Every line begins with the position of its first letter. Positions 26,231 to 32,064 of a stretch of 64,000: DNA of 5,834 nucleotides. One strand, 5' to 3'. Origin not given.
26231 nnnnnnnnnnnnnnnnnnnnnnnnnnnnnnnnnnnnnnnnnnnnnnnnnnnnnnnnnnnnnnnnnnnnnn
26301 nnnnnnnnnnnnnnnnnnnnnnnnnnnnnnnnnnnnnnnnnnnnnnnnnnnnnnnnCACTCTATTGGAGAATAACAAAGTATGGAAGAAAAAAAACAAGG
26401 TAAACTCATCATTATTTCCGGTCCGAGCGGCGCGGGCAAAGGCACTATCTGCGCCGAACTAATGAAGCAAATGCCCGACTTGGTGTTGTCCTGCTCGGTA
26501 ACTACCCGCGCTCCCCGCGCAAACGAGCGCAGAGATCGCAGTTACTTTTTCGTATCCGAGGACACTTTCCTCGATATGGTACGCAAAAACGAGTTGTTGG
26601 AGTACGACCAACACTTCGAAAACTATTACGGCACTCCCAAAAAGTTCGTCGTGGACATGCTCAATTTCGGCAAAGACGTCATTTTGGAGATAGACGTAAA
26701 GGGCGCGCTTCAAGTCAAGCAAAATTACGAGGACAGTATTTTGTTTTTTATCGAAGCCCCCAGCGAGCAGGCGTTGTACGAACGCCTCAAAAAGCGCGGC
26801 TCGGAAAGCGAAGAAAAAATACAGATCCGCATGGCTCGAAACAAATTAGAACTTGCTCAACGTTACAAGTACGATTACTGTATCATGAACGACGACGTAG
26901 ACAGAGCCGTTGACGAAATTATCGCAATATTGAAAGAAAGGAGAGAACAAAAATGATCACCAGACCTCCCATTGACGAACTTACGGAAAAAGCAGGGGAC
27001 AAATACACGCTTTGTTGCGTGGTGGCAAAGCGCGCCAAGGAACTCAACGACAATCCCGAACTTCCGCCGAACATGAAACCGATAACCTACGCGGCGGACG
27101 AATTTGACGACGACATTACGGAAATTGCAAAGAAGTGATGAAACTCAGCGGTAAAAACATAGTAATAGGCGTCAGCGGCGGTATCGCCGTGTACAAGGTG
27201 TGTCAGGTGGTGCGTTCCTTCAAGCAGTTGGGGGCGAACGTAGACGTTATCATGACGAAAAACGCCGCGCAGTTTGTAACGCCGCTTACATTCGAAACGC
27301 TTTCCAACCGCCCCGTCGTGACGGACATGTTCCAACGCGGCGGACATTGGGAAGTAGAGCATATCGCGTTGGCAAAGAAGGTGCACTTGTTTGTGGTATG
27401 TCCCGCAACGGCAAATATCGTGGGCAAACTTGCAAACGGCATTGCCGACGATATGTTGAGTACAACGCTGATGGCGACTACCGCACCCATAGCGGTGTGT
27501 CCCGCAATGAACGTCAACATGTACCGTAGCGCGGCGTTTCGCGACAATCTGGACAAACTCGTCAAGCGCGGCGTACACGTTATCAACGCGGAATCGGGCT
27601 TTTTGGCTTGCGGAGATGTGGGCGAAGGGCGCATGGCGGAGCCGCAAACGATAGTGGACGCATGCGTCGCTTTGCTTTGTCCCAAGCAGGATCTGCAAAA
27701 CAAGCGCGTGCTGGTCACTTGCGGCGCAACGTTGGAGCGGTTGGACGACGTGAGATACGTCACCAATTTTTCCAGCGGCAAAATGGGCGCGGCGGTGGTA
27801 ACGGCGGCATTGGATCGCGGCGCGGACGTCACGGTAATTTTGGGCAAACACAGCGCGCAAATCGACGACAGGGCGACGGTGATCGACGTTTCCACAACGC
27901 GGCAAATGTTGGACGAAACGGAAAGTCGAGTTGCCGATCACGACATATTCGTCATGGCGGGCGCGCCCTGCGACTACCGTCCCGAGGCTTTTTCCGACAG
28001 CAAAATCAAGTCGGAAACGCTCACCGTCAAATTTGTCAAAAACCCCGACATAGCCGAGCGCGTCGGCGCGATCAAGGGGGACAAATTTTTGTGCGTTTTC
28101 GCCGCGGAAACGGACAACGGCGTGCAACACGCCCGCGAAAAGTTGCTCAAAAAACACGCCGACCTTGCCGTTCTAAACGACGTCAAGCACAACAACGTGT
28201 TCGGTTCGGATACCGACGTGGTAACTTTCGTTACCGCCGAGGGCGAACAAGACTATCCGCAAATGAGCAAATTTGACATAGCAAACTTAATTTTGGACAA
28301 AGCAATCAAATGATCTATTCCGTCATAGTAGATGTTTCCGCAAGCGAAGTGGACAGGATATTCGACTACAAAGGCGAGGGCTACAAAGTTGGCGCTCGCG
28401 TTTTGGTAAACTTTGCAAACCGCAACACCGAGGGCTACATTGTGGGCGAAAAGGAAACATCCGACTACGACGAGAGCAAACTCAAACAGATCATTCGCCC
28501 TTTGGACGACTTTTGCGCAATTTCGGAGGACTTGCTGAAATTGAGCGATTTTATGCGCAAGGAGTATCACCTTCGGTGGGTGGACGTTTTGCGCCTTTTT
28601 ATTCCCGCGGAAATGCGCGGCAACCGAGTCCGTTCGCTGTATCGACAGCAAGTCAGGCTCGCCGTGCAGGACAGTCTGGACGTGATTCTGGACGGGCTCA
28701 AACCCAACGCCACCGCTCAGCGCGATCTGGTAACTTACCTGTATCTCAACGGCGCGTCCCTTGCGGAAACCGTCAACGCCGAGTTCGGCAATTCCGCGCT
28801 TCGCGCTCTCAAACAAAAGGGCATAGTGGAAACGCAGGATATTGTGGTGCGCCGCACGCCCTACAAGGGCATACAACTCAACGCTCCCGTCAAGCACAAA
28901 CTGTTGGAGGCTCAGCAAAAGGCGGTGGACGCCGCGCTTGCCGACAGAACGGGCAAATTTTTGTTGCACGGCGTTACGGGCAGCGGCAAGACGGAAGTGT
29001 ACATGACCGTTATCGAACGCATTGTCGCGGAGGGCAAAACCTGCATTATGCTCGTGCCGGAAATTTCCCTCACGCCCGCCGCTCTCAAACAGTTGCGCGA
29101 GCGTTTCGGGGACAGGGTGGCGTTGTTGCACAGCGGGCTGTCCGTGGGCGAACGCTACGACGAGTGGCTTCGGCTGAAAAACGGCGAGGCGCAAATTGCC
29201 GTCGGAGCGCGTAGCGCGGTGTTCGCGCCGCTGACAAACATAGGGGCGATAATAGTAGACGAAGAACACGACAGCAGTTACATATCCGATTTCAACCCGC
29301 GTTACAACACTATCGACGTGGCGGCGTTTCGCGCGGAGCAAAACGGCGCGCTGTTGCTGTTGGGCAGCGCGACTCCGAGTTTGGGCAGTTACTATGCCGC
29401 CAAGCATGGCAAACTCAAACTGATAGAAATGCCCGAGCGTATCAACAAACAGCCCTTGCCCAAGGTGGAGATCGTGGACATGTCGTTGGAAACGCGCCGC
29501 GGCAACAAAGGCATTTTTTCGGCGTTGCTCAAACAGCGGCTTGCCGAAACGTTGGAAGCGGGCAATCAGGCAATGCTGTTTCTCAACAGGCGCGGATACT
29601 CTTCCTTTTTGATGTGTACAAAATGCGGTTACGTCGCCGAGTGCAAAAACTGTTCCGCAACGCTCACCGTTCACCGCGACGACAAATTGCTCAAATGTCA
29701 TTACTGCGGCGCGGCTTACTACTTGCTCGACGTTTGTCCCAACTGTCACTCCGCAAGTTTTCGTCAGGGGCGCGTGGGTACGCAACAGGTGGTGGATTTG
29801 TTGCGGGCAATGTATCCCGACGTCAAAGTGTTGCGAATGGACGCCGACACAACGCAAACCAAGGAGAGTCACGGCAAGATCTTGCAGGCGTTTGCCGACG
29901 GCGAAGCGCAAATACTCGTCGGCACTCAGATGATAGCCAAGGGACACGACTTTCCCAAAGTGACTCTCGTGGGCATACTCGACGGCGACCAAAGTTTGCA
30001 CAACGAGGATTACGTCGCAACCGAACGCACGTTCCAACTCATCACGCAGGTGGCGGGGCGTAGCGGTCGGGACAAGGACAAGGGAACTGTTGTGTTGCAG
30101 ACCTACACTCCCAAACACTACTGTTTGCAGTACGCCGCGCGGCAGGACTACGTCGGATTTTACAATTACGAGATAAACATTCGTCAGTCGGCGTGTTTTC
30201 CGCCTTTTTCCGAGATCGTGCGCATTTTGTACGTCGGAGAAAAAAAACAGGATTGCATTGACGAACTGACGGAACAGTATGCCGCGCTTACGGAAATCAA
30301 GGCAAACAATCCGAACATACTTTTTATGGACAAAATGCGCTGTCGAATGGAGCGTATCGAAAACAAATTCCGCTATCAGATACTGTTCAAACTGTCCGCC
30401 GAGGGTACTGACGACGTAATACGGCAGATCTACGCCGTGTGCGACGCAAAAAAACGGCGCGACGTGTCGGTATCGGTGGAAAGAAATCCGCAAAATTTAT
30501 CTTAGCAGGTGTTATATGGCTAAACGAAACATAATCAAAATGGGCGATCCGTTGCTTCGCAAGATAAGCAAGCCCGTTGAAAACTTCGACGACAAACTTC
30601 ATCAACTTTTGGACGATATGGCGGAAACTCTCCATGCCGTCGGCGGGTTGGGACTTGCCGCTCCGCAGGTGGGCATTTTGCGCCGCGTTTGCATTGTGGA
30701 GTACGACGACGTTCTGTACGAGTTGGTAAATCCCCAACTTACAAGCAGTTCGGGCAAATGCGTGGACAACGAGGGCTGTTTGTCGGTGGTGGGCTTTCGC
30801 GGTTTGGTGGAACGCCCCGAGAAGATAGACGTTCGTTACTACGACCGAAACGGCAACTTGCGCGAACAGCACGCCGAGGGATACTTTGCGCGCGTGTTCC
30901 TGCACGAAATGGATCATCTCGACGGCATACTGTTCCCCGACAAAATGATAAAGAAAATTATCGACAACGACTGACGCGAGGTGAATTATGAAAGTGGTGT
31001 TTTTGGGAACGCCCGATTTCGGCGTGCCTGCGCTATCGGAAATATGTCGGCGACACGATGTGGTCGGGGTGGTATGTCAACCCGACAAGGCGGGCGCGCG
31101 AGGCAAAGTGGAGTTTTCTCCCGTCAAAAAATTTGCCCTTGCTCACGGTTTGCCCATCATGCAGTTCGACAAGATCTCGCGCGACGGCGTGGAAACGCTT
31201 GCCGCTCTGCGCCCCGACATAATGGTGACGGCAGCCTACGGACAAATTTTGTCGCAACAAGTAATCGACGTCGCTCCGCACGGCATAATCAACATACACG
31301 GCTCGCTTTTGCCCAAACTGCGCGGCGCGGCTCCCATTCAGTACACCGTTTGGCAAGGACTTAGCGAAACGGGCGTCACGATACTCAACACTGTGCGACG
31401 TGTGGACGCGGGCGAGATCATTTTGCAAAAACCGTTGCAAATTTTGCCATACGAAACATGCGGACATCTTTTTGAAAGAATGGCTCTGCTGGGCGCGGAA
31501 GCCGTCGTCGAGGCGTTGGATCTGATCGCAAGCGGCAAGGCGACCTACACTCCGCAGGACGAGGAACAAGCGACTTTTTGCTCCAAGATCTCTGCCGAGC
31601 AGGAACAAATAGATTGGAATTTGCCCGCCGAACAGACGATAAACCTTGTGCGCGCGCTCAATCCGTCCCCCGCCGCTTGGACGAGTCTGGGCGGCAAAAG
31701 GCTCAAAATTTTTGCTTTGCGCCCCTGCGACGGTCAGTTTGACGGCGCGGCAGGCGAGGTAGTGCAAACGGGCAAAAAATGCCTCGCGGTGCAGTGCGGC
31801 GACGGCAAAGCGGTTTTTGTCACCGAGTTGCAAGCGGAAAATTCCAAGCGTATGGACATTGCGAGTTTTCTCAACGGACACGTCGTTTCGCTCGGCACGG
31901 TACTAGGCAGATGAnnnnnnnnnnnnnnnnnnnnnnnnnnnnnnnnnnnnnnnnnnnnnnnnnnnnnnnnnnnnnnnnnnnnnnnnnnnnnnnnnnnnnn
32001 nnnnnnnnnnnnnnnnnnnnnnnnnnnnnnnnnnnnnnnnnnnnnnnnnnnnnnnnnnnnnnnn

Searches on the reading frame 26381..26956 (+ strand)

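Call 43: search_protein_families(library=pfam, proteins=[window:26381-26956:+])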
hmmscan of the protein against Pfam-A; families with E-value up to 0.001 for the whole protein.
window:26381-26956:+ (191 aa): 7 families
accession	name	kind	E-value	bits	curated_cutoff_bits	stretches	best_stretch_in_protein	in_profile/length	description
PF00625.27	Guanylate_kin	-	2.7e-42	144.9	25.2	1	7-185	2-180/182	Guanylate kinase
PF13238.12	AAA_18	-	6.8e-08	33.5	29.4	1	10-146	1-118/128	AAA domain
PF13671.12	AAA_33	-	1.6e-06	28.9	27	1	9-153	1-132/143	AAA domain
PF13207.12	AAA_17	-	1e-05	26.3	27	1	14-144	2-128/136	AAA domain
PF02223.23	Thymidylate_kin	-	0.00022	21.4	27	0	13-170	2-175/185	Thymidylate kinase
PF03215.21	Rad17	-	0.00027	21.4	23.8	0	3-65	41-104/186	Rad17 P-loop domain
PF20720.3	nSTAND3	-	0.00076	19.6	27.2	0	5-37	15-47/155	Novel STAND NTPase 3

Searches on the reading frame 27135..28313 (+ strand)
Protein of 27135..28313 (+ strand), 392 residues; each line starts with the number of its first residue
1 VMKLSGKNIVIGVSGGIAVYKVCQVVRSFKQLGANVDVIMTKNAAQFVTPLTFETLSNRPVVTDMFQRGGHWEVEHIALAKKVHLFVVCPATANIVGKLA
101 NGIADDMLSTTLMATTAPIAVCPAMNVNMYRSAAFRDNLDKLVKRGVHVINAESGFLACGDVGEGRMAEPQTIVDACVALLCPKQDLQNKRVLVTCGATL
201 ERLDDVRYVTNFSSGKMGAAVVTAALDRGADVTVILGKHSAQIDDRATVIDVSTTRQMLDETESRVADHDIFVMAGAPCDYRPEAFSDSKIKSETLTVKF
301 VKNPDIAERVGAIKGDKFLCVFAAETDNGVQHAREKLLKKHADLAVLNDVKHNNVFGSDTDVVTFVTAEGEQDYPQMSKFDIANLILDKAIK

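Call 43: search_protein_families(library=pfam, proteins=[window:27135-28313:+])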
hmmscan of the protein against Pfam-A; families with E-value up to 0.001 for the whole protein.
window:27135-28313:+ (392 aa): 2 families
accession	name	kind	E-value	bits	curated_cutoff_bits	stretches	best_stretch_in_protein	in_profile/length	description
PF04127.22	DFP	-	2.6e-55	187.6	22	1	187-365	1-185/186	DNA/pantothenate metabolism flavoprotein C-terminal domain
PF02441.25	Flavoprotein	-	1.3e-35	122.8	22.7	1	7-179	1-160/162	Flavoprotein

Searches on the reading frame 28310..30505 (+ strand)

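Call 43: search_protein_families(library=pfam, proteins=[window:28310-30505:+])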
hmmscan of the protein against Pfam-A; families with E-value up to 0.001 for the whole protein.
window:28310-30505:+ (731 aa): 9 families
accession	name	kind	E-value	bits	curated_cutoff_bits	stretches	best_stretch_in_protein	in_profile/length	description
PF17764.6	PriA_3primeBD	-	6.7e-20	71.2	22.7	1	5-99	2-96/96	3'DNA-binding domain (3'BD)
PF00270.35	DEAD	-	3.6e-17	63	26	1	201-357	3-161/167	DEAD/DEAH box helicase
PF04851.21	ResIII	-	3.6e-15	56.7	22.5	1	196-357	2-163/164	Type III restriction enzyme, res subunit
PF00271.37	Helicase_C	-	5.5e-13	49.6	23.5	1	495-588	31-109/110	Helicase conserved C-terminal domain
PF18074.6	PriA_C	-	4.9e-11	43.7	26.9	1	632-727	1-95/95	Primosomal protein N C-terminal domain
PF18319.7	Zn_ribbon_PriA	-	1.2e-09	38.4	26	1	445-468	1-24/27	PriA DNA helicase Cys-rich region (CRR) domain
PF13245.12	AAA_19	-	4e-05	24.2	25.1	1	202-321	1-101/134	AAA domain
PF13604.12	AAA_30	-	4.9e-05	23.6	27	1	198-277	2-77/191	AAA domain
PF00437.27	T2SSE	-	9.6e-05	21.6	24.9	1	176-242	105-170/370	Type II/IV secretion system protein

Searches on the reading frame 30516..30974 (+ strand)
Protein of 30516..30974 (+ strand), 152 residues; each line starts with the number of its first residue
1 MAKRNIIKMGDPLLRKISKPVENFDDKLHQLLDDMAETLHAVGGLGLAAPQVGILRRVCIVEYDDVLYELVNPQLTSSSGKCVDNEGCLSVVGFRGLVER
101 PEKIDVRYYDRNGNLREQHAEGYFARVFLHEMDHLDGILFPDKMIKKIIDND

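Call 43: search_protein_families(library=pfam, proteins=[window:30516-30974:+])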
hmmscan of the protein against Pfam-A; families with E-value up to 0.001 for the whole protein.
window:30516-30974:+ (152 aa): 1 family
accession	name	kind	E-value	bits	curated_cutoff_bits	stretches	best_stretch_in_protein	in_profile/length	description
PF01327.26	Pep_deformylase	-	1.8e-48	164.5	22.8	1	4-146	2-152/156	Polypeptide deformylase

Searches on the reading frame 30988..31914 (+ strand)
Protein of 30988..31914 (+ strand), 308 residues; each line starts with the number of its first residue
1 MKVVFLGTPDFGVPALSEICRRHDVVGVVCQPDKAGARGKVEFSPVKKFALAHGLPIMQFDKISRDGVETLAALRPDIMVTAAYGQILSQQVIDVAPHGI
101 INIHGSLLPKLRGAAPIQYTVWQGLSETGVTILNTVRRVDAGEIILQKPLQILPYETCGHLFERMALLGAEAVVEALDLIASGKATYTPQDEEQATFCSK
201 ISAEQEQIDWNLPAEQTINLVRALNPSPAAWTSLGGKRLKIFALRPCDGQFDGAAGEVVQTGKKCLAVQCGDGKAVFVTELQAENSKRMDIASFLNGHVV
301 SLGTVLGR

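Call 44: search_protein_families(library=pfam, proteins=[window:30988-31914:+])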
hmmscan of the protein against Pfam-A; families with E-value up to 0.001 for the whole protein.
window:30988-31914:+ (308 aa): 2 families
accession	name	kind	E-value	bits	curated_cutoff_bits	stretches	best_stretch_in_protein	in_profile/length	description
PF00551.24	Formyl_trans_N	-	6e-35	121.1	26.1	1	1-177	1-181/181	Formyl transferase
PF02911.23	Formyl_trans_C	-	2.5e-27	95.4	21.1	1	200-298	1-99/100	Formyl transferase, C-terminal domain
